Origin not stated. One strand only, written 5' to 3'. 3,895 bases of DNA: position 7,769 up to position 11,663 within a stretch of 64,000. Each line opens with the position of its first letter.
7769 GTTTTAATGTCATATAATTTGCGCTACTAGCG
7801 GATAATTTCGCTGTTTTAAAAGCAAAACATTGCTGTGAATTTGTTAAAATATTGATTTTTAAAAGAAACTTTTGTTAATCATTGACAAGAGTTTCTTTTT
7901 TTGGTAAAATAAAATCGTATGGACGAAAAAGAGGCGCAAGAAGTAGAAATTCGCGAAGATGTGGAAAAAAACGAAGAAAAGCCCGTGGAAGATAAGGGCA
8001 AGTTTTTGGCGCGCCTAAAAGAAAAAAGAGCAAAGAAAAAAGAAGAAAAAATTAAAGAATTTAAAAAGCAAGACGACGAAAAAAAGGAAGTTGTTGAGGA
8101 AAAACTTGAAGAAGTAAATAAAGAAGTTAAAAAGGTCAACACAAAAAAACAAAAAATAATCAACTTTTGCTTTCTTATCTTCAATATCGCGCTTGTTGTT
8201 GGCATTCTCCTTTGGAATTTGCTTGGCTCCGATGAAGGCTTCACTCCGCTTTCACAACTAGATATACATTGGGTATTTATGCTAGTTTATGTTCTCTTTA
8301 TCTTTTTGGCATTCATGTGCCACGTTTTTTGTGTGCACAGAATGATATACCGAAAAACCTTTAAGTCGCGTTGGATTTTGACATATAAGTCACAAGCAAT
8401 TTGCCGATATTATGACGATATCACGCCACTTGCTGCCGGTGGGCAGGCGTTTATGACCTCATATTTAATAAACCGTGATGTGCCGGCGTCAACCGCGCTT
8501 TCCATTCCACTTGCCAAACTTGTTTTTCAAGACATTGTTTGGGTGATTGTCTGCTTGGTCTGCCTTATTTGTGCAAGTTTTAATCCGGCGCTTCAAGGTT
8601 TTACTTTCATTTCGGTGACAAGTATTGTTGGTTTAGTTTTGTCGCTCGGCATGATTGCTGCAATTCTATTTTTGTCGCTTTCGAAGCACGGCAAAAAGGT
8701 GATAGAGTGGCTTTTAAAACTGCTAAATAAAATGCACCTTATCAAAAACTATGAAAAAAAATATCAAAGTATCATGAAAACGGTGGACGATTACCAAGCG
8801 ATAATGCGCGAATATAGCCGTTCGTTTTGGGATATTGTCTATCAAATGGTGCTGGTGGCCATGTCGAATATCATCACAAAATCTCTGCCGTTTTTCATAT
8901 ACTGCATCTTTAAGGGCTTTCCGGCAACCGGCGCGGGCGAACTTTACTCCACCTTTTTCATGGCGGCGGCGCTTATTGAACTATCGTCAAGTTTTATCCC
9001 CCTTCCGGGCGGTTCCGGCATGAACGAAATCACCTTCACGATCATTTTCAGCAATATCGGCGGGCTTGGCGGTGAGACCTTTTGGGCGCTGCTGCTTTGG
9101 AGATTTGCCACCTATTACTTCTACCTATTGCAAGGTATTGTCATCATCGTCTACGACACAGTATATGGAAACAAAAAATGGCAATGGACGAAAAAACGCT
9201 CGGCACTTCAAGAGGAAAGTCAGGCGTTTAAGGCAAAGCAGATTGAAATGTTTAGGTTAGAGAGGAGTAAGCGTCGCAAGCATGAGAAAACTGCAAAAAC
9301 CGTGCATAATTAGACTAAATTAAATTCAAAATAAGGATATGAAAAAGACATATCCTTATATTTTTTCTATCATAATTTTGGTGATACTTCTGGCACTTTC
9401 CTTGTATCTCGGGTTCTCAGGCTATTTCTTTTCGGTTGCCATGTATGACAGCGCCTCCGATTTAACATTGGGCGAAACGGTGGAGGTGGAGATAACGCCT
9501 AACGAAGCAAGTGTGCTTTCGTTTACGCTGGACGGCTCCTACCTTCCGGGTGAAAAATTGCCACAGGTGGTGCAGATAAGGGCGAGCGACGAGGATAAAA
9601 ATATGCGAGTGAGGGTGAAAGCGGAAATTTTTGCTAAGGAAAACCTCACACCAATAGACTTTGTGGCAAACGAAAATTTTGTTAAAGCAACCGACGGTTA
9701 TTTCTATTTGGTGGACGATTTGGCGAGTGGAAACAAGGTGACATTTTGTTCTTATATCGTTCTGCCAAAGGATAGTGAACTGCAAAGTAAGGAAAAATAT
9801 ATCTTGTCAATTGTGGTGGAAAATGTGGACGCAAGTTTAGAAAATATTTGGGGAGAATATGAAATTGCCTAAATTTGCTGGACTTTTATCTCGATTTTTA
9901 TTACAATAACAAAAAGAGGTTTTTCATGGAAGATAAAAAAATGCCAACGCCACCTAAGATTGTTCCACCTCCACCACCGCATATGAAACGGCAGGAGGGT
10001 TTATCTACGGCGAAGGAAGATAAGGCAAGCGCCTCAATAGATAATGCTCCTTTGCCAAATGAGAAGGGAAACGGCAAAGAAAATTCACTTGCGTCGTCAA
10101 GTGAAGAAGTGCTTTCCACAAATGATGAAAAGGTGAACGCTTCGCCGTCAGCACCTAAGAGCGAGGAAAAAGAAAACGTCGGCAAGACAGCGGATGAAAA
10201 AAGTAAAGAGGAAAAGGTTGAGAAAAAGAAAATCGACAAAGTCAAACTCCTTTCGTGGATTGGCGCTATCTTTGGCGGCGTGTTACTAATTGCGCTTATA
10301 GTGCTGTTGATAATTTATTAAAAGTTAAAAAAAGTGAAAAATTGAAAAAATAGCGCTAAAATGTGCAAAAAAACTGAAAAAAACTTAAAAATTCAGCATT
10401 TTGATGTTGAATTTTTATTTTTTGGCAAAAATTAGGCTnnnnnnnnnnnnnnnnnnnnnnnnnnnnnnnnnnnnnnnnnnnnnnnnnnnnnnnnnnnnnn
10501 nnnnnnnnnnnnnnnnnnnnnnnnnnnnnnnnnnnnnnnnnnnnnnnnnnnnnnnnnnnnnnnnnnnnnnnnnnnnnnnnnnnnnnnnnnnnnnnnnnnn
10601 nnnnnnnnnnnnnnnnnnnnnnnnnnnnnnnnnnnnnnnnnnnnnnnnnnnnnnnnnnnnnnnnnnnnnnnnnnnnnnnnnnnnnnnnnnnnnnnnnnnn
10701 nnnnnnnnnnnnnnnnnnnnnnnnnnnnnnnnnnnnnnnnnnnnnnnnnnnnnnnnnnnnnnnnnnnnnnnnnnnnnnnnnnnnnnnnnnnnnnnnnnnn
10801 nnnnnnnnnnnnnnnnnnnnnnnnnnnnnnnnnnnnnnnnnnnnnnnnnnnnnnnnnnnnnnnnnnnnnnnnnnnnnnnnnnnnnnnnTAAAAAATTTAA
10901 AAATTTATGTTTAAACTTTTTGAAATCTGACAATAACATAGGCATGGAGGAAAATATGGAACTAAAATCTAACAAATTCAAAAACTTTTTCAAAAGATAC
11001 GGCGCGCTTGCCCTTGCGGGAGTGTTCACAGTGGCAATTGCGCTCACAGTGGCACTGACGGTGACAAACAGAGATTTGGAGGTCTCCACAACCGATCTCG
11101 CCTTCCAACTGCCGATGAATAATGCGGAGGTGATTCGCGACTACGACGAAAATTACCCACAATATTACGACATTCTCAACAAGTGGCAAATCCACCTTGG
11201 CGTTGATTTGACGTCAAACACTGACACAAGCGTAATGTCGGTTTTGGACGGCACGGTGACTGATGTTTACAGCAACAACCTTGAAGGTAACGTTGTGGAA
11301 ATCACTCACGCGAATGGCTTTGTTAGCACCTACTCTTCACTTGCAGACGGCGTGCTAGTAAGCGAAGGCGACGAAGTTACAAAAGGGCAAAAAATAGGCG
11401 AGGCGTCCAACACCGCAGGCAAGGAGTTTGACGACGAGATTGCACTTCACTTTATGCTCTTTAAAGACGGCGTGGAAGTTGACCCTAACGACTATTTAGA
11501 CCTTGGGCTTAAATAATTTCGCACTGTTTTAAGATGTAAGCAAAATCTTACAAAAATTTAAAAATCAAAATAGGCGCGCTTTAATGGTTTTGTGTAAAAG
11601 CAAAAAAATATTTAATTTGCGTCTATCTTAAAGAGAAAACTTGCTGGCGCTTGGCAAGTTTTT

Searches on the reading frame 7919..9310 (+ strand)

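Call 81: search_protein_families(library=pfam, proteins=[window:7919-9310:+], max_evalue=0.001)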
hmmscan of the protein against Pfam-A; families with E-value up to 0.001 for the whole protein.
window:7919-9310:+ (464 aa): 3 families
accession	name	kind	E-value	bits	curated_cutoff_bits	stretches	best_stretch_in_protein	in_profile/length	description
PF03706.18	LPG_synthase_TM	-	1.9e-19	70.7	33.4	1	89-406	4-302/302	Lysylphosphatidylglycerol synthase TM region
PF10277.15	Frag1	-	3.4e-06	27.2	30.3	1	71-158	80-163/220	Frag1/DRAM/Sfk1 family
PF20990.2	DUF2207_C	-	0.0001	22.6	33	1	17-145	65-191/247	Predicted membrane protein (DUF2207) C-terminal domain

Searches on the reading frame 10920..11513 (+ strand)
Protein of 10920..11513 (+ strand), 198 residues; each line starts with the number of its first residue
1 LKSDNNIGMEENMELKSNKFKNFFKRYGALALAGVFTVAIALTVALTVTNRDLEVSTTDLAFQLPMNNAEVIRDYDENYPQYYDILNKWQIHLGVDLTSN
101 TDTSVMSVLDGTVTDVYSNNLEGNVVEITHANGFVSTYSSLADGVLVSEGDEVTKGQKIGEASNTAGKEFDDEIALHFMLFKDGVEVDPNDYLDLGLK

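Call 81: search_protein_families(library=pfam, proteins=[window:10920-11513:+], max_evalue=0.001)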
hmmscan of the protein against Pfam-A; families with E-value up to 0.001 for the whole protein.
window:10920-11513:+ (198 aa): 1 family
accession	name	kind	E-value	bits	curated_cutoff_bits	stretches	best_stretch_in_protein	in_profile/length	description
PF01551.29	Peptidase_M23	-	8.1e-21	74.5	28.7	1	91-189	2-96/96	Peptidase family M23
